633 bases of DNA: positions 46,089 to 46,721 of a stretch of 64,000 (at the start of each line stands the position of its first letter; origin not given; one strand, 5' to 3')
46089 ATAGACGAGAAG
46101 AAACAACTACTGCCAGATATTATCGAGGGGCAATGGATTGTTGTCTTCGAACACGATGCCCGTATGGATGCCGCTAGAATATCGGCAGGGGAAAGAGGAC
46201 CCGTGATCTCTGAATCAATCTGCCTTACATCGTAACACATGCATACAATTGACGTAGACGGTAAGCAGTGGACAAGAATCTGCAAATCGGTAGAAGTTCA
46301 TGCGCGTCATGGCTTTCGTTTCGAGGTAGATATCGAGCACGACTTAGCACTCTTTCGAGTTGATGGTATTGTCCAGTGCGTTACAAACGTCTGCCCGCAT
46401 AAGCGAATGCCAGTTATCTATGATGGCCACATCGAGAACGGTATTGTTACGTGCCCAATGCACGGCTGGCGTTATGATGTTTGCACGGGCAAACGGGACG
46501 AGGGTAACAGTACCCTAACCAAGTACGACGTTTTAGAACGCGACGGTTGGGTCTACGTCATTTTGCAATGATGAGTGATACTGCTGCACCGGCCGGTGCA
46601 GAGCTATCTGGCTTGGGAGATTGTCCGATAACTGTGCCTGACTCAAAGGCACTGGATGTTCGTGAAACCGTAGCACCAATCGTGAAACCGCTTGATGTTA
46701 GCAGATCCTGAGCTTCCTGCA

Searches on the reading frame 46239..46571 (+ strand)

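Call 56: search_protein_families(library=pfam, proteins=[window:46239-46571:+], max_evalue=0.0001)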
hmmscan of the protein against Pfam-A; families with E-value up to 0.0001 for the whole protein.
window:46239-46571:+ (110 aa): 2 families
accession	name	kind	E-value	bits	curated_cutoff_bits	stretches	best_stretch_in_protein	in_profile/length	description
PF00355.32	Rieske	-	1.2e-16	60.8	20.3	1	10-88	1-77/88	Rieske [2Fe-2S] domain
PF13806.12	Rieske_2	-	2.8e-08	34.1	27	1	10-107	1-103/104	Rieske-like [2Fe-2S] domain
